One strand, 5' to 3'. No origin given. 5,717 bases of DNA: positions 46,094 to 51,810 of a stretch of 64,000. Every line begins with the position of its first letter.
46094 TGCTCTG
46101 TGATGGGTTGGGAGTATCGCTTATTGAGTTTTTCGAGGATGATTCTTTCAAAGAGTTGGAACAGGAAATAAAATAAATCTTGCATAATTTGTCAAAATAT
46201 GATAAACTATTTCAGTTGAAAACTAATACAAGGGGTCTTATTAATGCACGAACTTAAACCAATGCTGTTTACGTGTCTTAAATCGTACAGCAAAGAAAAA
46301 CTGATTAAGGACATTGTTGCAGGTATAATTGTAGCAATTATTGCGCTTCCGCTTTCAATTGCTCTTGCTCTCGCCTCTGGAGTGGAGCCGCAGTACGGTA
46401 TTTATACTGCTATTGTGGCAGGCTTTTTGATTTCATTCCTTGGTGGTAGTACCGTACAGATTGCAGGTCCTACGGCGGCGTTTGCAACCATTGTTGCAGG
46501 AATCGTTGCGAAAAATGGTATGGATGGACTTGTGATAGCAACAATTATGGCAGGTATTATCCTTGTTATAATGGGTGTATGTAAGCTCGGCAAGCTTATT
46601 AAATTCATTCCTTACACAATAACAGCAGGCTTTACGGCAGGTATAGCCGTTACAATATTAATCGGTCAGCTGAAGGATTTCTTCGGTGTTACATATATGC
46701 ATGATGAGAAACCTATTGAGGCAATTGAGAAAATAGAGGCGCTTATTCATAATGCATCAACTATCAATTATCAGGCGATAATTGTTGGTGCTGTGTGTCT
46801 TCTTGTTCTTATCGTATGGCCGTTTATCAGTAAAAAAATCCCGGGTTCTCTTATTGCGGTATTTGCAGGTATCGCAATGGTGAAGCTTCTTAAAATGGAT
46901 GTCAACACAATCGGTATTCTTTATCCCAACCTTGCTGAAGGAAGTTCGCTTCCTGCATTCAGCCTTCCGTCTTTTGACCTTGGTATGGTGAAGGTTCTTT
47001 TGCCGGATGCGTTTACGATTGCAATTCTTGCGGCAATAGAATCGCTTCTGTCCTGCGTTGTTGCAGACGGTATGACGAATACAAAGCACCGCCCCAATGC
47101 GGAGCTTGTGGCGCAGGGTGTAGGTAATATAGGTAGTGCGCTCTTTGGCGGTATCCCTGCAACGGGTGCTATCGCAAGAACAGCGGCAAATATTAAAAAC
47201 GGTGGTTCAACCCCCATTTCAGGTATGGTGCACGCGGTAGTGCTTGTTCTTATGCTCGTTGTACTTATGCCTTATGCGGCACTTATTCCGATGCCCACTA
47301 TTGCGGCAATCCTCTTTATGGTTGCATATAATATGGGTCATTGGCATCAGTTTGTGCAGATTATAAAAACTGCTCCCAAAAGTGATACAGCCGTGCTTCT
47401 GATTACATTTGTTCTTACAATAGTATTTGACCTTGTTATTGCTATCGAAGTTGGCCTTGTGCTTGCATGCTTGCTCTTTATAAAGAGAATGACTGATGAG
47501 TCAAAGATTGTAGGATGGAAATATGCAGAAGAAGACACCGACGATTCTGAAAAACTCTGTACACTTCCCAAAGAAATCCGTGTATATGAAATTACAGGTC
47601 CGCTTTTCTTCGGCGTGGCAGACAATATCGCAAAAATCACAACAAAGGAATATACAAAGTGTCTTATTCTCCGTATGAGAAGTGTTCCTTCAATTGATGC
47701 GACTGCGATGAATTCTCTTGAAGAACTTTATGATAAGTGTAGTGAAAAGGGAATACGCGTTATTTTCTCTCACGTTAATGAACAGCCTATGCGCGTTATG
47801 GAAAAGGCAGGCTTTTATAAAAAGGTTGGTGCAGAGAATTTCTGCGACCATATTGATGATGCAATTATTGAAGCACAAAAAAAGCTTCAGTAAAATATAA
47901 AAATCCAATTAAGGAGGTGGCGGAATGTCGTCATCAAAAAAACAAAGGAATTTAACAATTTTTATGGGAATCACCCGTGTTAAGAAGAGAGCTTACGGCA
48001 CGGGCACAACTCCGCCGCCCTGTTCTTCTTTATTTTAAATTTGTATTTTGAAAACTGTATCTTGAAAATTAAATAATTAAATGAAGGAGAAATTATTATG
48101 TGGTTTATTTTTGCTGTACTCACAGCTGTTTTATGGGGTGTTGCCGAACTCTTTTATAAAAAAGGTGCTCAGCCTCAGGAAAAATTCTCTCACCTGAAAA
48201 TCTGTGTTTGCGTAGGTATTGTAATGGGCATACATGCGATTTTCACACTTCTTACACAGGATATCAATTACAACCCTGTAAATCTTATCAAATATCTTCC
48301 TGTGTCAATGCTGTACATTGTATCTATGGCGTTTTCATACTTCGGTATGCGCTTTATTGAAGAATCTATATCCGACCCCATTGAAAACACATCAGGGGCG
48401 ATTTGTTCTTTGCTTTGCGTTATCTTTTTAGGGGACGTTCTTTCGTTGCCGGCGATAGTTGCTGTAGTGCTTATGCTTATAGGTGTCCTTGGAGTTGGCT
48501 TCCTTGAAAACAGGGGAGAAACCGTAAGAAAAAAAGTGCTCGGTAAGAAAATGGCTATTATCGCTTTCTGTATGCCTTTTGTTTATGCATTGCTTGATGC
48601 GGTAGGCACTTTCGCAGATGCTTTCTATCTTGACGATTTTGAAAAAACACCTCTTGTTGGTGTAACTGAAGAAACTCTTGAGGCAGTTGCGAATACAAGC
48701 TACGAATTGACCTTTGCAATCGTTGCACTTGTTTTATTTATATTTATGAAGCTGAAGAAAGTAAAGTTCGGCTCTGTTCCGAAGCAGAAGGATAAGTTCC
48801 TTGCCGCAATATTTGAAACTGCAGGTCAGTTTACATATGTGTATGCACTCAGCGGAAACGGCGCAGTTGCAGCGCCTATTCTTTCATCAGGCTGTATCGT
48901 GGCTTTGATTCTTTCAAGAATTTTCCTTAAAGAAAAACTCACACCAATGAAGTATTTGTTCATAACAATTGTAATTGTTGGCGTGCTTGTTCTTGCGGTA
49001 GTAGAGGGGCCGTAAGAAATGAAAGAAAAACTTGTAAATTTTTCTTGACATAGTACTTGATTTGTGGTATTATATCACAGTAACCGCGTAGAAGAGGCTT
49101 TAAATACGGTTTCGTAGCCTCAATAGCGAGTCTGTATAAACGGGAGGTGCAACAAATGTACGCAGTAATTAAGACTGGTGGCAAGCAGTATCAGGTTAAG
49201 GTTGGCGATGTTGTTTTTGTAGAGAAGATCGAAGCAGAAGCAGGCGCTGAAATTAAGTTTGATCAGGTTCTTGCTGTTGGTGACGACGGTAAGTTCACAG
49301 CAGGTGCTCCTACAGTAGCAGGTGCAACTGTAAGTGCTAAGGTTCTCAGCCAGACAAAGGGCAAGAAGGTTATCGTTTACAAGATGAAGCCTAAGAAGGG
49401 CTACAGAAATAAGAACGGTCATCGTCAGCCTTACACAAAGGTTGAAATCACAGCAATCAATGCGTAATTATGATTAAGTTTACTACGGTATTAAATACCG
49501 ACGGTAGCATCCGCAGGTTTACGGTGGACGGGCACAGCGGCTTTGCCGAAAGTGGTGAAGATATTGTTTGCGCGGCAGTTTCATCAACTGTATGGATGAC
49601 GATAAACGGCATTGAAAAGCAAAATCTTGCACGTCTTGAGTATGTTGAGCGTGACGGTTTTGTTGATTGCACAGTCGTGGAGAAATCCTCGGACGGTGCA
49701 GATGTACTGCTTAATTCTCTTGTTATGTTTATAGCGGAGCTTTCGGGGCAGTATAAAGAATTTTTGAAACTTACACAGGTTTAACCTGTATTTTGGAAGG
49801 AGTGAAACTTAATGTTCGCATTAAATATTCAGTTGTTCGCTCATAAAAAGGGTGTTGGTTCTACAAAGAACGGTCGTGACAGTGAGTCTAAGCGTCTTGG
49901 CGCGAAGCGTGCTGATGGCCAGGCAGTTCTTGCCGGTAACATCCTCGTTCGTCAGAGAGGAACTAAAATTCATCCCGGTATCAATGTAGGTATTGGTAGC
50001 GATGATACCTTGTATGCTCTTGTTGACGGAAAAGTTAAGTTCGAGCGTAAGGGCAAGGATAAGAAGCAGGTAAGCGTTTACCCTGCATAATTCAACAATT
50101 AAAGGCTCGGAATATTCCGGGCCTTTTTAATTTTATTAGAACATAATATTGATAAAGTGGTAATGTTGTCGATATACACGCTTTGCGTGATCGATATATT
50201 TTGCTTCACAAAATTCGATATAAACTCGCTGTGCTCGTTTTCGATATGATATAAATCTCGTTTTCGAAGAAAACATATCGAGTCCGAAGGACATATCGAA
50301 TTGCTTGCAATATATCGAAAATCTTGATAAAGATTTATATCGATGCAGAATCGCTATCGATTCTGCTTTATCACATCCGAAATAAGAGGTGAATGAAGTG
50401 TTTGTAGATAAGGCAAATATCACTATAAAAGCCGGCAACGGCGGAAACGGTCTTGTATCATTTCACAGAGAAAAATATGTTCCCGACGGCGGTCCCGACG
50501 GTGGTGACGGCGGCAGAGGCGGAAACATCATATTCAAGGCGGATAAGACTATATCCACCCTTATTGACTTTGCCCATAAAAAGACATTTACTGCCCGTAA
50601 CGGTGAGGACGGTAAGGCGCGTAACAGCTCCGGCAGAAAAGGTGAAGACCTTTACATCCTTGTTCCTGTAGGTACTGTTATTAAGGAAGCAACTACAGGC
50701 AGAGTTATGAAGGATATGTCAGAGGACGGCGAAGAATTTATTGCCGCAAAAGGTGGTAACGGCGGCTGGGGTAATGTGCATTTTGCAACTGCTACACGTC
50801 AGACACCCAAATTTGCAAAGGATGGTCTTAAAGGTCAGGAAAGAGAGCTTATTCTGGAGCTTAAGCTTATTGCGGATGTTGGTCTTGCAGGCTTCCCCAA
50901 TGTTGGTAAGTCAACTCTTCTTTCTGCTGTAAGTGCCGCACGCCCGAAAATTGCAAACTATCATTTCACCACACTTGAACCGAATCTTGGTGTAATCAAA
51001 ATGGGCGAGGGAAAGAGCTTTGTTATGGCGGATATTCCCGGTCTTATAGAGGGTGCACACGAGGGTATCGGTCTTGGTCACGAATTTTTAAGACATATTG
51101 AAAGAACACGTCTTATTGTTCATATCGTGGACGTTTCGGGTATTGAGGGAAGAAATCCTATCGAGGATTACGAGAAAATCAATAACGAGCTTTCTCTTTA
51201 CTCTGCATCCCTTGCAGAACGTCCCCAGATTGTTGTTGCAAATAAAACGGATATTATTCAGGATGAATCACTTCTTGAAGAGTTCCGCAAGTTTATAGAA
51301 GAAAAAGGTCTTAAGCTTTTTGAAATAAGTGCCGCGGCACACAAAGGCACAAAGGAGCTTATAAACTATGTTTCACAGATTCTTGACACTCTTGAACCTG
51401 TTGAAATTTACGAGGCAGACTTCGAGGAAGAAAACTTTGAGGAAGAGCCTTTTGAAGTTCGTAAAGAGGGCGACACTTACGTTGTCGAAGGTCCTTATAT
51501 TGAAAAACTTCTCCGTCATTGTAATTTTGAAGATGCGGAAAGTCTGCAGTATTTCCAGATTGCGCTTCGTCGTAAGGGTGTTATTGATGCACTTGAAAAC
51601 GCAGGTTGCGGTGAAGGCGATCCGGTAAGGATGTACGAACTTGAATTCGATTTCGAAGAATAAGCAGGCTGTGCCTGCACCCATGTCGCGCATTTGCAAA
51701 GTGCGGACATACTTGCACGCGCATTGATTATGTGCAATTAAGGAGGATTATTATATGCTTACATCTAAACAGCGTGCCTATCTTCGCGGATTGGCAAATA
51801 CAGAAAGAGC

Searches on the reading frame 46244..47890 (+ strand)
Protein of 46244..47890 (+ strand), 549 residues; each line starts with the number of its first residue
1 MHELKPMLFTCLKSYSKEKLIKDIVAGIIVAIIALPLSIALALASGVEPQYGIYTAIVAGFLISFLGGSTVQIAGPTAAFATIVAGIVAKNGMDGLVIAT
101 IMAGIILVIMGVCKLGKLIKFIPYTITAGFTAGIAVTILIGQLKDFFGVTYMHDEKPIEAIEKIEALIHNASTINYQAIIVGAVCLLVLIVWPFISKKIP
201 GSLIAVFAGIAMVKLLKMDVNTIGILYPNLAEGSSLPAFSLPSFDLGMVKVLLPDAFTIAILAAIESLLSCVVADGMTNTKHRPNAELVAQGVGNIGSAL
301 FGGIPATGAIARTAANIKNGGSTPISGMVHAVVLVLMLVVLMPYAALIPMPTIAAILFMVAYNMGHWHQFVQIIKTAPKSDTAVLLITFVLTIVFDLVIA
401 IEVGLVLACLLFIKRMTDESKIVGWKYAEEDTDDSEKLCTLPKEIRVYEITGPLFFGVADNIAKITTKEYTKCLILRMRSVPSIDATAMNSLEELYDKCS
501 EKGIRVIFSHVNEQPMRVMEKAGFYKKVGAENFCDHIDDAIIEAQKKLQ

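Call 83: search_protein_families(library=pfam, proteins=[window:46244-47890:+], max_evalue=0.00001)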
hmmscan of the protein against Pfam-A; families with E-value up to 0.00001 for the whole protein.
window:46244-47890:+ (549 aa): 2 families
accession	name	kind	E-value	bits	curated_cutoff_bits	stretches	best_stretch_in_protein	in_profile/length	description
PF00916.26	Sulfate_transp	-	4.5e-83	279.6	23.2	1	20-388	1-380/380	Sulfate permease family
PF01740.26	STAS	-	2.6e-15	56.5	22.6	1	444-540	9-106/106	STAS domain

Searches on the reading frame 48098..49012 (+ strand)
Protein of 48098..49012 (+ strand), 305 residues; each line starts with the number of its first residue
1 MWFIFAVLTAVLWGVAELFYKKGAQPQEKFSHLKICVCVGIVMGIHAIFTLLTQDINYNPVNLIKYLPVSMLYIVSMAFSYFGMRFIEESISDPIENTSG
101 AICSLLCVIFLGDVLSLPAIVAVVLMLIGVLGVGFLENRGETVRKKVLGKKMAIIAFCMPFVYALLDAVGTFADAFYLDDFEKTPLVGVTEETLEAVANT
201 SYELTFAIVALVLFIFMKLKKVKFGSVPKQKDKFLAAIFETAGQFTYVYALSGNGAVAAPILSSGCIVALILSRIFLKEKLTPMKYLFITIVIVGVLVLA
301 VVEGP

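Call 83: search_protein_families(library=pfam, proteins=[window:48098-49012:+], max_evalue=0.00001)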
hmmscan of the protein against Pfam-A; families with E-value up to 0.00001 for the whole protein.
window:48098-49012:+ (305 aa): 1 family
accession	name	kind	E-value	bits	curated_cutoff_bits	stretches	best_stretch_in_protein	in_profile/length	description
PF00892.27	EamA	-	1.3e-18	68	28.2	2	192-299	26-133/135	EamA-like transporter family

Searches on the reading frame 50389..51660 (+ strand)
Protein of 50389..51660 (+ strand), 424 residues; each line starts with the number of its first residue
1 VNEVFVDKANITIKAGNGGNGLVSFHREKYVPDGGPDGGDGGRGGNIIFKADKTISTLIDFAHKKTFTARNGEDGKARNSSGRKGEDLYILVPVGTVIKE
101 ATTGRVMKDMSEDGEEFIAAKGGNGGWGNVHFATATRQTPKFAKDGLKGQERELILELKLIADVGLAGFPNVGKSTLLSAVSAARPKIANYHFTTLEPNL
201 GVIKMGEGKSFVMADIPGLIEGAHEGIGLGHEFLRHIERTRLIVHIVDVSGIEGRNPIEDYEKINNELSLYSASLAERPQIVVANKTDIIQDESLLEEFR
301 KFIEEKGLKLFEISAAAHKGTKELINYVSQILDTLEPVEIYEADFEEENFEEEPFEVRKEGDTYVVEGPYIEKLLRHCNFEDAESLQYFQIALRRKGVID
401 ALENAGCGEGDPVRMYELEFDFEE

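Call 83: search_protein_families(library=pfam, proteins=[window:50389-51660:+], max_evalue=0.00001)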
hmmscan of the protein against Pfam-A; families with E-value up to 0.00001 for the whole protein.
window:50389-51660:+ (424 aa): 4 families
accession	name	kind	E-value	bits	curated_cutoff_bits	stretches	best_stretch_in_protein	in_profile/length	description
PF01018.28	GTP1_OBG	-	9.5e-62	207.6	27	1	6-160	1-155/155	GTP1/OBG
PF01926.29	MMR_HSR1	-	4.2e-26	91.7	21.9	1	163-286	1-113/113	50S ribosome-binding GTPase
PF09269.16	DUF1967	-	3.2e-23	82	27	1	355-422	1-70/70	Domain of unknown function (DUF1967)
PF02421.24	FeoB_N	-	6.6e-13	48.9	27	1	164-326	3-154/156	Ferrous iron transport protein B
